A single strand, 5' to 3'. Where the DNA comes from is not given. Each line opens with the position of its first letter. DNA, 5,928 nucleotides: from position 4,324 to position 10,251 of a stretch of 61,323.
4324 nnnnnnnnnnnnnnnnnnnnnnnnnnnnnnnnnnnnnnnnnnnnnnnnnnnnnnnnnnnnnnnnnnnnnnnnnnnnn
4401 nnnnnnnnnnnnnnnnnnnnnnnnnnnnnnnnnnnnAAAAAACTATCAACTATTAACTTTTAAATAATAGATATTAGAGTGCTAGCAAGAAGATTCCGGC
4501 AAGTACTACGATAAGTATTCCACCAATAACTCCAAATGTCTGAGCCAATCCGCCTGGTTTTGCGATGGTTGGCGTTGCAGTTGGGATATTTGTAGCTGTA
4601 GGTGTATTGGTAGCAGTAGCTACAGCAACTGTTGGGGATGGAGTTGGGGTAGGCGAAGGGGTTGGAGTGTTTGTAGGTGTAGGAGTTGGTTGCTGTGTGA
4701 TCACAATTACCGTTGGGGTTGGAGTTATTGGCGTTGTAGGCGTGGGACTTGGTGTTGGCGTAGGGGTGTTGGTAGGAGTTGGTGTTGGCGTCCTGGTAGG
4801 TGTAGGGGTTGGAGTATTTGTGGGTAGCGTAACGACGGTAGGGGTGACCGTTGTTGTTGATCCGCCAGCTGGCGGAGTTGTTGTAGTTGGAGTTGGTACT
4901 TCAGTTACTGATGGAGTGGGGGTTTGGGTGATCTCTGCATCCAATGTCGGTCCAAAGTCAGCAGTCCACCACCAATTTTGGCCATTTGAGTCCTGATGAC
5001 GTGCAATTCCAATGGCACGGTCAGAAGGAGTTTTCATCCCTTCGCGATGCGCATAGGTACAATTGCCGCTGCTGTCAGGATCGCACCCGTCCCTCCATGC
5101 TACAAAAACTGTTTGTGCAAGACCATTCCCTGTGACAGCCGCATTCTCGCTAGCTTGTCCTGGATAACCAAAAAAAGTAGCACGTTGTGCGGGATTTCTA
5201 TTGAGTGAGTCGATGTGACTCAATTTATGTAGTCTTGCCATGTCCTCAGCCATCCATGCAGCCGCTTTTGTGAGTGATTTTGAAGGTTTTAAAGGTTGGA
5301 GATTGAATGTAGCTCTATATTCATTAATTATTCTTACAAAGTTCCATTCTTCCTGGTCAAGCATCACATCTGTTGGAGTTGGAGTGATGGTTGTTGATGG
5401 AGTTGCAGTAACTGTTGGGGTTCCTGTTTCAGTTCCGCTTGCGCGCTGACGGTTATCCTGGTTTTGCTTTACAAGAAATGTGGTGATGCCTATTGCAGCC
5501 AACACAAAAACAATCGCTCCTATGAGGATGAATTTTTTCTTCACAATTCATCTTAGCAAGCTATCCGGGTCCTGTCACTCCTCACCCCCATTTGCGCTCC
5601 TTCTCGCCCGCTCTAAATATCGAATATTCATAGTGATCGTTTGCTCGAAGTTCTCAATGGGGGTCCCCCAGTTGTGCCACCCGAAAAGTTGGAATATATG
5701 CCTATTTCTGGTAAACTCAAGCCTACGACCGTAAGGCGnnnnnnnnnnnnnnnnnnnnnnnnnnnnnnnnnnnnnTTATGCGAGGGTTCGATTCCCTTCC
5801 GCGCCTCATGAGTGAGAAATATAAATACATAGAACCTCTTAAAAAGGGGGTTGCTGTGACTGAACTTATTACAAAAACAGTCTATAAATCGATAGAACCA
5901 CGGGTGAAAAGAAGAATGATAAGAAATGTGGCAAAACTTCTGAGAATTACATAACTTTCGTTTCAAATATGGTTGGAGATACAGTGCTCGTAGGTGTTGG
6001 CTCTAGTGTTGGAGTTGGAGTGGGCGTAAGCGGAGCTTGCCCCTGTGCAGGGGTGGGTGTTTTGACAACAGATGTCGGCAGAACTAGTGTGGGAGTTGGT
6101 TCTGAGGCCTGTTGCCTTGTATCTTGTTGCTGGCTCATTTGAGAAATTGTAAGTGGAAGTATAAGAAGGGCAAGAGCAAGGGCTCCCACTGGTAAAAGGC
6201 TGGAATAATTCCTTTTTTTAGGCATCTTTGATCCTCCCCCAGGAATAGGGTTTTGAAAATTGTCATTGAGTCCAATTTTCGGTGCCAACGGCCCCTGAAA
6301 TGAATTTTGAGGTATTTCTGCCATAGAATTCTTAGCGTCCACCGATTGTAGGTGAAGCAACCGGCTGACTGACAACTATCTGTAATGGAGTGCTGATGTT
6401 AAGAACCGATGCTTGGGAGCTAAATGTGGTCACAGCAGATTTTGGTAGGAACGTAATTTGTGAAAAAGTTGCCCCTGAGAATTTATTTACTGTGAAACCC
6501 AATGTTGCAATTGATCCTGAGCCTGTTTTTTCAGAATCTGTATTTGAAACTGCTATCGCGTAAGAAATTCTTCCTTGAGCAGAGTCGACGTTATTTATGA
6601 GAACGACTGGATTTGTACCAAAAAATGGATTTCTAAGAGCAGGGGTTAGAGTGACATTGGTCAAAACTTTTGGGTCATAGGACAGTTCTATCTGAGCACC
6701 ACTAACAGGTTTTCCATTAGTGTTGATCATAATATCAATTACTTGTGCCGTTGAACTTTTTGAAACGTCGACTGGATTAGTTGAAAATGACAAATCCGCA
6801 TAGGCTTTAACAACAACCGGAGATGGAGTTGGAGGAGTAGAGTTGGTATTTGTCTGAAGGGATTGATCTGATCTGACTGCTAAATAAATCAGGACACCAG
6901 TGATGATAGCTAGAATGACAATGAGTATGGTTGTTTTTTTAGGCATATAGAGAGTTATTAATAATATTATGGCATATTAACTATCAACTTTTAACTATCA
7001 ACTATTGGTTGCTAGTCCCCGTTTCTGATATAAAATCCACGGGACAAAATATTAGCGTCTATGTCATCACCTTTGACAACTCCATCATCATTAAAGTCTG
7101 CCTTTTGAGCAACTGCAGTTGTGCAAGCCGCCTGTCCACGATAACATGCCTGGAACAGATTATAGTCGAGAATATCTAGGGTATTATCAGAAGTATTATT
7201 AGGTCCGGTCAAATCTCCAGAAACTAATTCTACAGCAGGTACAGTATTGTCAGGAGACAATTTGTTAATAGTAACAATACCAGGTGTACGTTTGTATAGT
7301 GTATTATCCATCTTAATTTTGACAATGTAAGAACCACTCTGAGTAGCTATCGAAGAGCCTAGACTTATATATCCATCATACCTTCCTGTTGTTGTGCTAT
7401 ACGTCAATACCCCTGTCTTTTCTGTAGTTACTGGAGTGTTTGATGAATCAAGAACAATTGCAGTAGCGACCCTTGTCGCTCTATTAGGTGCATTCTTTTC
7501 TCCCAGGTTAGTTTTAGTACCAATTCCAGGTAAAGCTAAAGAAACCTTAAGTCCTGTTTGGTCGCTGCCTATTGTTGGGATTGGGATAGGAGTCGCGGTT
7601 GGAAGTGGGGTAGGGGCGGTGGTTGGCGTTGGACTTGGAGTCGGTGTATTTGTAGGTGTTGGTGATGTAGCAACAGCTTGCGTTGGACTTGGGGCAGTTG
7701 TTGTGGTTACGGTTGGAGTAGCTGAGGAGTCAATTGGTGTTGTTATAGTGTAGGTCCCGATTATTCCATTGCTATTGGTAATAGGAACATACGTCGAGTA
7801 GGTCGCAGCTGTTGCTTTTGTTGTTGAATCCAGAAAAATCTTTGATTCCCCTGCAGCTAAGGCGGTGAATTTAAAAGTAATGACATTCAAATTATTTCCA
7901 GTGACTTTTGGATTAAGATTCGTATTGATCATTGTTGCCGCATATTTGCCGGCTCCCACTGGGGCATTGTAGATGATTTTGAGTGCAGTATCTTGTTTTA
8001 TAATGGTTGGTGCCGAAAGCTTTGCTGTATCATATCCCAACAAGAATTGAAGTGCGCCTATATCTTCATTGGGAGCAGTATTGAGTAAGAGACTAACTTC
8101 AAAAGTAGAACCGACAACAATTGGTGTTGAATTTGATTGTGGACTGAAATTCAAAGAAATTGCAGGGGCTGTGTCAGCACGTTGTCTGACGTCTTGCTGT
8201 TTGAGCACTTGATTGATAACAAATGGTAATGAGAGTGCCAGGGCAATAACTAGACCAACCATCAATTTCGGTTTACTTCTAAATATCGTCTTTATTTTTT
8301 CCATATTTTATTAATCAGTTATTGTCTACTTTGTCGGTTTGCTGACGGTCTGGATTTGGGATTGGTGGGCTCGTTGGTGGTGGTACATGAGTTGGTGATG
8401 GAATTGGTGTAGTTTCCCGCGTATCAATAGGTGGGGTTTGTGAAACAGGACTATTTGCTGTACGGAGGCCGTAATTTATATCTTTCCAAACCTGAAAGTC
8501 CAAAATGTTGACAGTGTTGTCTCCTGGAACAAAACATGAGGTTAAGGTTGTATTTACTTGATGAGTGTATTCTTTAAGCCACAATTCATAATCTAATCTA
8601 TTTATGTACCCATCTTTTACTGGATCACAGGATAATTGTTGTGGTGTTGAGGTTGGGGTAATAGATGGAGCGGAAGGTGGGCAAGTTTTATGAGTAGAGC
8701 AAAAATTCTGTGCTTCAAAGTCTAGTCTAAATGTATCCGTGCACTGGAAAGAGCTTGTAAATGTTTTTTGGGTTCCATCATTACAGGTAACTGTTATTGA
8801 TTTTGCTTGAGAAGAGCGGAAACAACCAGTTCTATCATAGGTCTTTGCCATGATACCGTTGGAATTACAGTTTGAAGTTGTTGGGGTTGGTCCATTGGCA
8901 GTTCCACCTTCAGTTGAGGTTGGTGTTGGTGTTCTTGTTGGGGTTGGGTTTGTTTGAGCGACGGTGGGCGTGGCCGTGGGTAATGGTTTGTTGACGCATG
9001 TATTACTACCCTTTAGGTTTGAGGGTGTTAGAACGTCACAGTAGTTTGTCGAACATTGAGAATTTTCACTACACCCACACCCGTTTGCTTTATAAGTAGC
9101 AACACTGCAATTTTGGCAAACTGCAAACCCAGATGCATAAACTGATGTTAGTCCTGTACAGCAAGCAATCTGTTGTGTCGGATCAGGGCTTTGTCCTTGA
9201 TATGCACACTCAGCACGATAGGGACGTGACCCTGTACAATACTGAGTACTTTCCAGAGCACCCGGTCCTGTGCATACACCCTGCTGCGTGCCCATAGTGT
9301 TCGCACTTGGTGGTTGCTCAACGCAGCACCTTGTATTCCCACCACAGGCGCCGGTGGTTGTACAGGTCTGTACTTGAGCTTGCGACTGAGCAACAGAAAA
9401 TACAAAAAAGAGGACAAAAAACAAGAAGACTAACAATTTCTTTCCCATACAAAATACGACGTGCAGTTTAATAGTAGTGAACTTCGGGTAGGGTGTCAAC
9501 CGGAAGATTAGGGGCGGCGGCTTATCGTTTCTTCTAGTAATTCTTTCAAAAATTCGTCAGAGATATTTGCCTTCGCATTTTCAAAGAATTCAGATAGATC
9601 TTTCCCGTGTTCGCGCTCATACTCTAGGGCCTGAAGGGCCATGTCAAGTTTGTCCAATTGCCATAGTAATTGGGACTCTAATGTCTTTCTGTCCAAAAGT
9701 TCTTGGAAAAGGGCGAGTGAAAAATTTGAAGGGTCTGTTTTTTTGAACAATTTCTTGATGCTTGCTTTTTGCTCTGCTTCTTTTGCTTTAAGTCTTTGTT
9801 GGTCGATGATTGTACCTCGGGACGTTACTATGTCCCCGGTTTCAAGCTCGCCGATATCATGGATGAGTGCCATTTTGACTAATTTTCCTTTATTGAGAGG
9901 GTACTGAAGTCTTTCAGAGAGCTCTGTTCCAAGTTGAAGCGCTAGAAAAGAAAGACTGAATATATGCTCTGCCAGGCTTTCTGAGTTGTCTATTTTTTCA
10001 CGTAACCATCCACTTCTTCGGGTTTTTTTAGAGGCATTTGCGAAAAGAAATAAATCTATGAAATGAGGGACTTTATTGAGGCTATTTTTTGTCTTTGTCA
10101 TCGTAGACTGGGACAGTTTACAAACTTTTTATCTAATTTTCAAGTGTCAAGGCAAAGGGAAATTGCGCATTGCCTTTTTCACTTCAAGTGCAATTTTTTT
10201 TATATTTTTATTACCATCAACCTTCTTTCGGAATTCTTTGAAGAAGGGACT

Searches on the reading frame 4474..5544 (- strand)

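Call 9: search_protein_families(library=pfam, proteins=[window:4474-5544:-], max_evalue=0.001)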
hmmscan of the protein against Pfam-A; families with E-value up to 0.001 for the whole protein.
window:4474-5544:- (356 aa): 1 family
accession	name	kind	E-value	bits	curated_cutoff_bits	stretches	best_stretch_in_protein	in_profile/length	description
PF00188.32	CAP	-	4.6e-10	40.8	21.1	1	71-197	2-117/117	Cysteine-rich secretory protein family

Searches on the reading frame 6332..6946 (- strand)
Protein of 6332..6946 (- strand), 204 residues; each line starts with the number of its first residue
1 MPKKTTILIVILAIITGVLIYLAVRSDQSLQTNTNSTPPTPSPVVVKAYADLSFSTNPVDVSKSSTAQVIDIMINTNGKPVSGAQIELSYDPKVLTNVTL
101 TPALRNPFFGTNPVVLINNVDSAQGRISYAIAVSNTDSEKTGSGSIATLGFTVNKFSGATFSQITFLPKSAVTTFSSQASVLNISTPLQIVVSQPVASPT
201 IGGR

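Call 3: search_protein_families(library=pfam, proteins=[window:6332-6946:-], max_evalue=0.1)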
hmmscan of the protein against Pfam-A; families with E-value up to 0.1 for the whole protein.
window:6332-6946:- (204 aa): 1 family
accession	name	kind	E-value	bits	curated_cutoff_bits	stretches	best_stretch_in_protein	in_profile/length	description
PF00963.24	Cohesin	-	1.2e-06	29.2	24.1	1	75-179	24-126/139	Cohesin domain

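Call 4: search_protein_families(library=ncbifam, proteins=[window:6332-6946:-], max_evalue=0.1)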
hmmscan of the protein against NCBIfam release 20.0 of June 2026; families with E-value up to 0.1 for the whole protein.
window:6332-6946:- (204 aa): 0 families

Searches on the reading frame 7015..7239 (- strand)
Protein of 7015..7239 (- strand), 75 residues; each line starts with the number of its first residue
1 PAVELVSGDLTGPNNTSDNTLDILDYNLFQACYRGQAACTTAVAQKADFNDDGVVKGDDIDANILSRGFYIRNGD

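Call 87: search_protein_families(library=pfam, proteins=[window:7015-7239:-], max_evalue=10)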
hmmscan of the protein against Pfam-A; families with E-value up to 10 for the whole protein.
seq(75 aa): 0 families
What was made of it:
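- On Cellulosome-type cohesin-dockerin system: The C-terminus of 7012-8304 gives no hit (call 87).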

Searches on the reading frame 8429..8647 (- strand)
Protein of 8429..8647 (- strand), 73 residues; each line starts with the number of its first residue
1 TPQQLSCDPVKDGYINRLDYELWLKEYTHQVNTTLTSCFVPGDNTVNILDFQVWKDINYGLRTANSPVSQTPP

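Call 87: search_protein_families(library=pfam, proteins=[window:8429-8647:-], max_evalue=10)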
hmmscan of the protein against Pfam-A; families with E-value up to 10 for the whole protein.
seq(73 aa): 1 family
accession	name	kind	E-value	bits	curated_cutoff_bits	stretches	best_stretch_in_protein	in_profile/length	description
PF00404.24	Dockerin_1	-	0.02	15.5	22.9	2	10-53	5-51/57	Dockerin type I domain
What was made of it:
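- The C-terminus of 8315-9499 gives a weak Dockerin_1 hit (E 0.02, call 87).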

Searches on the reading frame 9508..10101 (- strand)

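Call 9: search_protein_families(library=pfam, proteins=[window:9508-10101:-], max_evalue=0.001)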
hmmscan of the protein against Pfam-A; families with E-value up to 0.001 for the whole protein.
window:9508-10101:- (197 aa): 3 families
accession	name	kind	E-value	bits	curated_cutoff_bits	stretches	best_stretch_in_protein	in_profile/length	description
PF13023.12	HD_3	-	3e-28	99.2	22.5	1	24-183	4-160/165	HD domain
PF12917.13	YfbR-like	-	3.2e-12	46.9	25.9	1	32-182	15-165/182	5'-deoxynucleotidase YfbR-like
PF01966.28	HD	-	4.7e-06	27.3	22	1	44-153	2-114/116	HD domain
